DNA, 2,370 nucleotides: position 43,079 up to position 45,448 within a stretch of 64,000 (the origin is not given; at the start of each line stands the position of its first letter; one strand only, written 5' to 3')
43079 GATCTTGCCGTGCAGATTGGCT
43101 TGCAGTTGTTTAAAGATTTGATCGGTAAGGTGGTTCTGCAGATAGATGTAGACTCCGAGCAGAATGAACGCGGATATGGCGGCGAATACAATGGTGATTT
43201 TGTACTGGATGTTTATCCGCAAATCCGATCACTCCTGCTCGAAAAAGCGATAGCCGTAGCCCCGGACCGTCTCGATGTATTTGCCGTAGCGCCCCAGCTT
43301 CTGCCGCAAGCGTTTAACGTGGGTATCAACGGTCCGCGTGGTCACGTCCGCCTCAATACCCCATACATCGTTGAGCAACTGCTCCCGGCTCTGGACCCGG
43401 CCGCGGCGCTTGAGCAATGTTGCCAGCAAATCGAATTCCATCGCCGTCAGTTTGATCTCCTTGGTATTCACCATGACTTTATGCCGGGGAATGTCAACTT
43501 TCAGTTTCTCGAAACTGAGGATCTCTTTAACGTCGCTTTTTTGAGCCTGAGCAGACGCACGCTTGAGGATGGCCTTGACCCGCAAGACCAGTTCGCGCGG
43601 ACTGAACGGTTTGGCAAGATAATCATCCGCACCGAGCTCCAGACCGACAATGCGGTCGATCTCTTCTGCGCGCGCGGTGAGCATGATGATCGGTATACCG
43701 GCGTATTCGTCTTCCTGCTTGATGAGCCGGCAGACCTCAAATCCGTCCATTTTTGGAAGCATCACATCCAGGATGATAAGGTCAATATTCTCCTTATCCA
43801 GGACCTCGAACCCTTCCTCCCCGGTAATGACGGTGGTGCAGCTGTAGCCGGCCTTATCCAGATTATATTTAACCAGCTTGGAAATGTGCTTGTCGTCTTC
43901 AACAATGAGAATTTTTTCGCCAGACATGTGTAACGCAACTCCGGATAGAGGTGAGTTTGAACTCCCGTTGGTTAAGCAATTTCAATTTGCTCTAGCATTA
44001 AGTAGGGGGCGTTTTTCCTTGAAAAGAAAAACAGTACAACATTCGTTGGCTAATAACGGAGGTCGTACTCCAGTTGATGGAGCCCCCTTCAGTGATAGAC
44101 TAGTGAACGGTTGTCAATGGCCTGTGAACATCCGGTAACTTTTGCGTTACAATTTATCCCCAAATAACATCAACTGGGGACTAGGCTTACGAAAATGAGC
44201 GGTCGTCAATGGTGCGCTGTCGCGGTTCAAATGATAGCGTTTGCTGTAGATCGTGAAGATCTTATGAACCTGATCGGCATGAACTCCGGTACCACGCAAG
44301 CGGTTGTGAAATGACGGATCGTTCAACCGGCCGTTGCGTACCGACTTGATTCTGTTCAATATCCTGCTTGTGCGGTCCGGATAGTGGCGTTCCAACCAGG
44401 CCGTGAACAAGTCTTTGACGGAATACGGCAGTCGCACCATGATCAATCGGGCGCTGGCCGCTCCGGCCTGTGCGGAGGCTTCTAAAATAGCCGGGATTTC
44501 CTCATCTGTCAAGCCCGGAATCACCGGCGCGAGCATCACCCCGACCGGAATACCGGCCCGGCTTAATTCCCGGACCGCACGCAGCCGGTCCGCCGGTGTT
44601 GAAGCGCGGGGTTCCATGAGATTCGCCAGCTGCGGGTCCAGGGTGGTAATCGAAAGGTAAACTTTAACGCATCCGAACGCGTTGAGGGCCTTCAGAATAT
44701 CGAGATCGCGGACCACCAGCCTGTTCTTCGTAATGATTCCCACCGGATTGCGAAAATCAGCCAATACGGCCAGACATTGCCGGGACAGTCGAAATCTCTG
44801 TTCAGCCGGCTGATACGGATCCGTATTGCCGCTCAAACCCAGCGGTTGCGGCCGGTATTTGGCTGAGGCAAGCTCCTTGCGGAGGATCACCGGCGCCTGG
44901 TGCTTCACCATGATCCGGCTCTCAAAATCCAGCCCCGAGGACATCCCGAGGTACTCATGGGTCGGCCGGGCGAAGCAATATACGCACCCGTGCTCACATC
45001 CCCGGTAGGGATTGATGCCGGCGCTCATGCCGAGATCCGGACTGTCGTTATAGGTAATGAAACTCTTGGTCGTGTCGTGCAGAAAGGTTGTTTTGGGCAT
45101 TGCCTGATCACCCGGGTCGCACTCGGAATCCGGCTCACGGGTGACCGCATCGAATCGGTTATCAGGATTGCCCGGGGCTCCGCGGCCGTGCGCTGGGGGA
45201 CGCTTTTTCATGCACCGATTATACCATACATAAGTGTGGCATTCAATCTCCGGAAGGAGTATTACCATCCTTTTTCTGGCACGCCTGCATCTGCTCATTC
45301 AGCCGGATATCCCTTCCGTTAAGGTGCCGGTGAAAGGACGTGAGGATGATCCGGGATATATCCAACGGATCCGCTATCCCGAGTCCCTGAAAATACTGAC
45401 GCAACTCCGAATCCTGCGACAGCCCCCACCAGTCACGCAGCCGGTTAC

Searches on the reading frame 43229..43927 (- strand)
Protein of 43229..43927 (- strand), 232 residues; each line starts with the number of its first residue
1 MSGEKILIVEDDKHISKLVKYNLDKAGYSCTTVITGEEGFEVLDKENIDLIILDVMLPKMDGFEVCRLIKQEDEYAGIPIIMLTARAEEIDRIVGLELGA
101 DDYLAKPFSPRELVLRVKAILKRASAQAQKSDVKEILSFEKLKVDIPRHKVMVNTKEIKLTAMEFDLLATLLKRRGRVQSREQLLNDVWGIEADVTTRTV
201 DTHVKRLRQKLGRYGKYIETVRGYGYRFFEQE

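Call 52: search_protein_families(library=pfam, proteins=[window:43229-43927:-], max_evalue=0.0001)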
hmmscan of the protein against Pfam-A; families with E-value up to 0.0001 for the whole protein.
window:43229-43927:- (232 aa): 3 families
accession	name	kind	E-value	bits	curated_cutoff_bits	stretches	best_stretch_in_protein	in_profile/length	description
PF00072.30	Response_reg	-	1.1e-30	106.5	30.2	1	6-117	1-110/111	Response regulator receiver domain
PF00486.34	Trans_reg_C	-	2.5e-27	95.2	26.2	1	156-228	2-77/77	Transcriptional regulatory protein, C terminal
PF23198.2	PDE8A_N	-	3.9e-06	27.3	29.6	1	8-87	15-95/147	PDE8A-like, N-terminal domain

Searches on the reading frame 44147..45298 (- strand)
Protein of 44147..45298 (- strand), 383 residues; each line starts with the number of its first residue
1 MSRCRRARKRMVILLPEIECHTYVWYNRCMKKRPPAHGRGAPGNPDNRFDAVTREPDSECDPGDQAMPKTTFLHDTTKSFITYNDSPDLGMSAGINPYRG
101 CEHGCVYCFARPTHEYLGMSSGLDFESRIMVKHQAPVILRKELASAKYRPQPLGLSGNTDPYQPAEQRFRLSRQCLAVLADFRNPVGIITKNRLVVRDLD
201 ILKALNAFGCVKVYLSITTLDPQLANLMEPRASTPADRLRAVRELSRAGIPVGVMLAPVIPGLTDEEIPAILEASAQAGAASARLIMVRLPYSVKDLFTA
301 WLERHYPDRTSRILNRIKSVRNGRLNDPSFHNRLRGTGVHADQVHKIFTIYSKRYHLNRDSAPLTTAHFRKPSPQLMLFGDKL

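Call 52: search_protein_families(library=pfam, proteins=[window:44147-45298:-], max_evalue=0.0001)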
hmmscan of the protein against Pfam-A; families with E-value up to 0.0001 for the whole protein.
window:44147-45298:- (383 aa): 1 family
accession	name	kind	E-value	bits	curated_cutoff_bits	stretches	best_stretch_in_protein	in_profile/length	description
PF04055.27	Radical_SAM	-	2.4e-19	70.5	29.5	1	95-273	1-164/166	Radical SAM superfamily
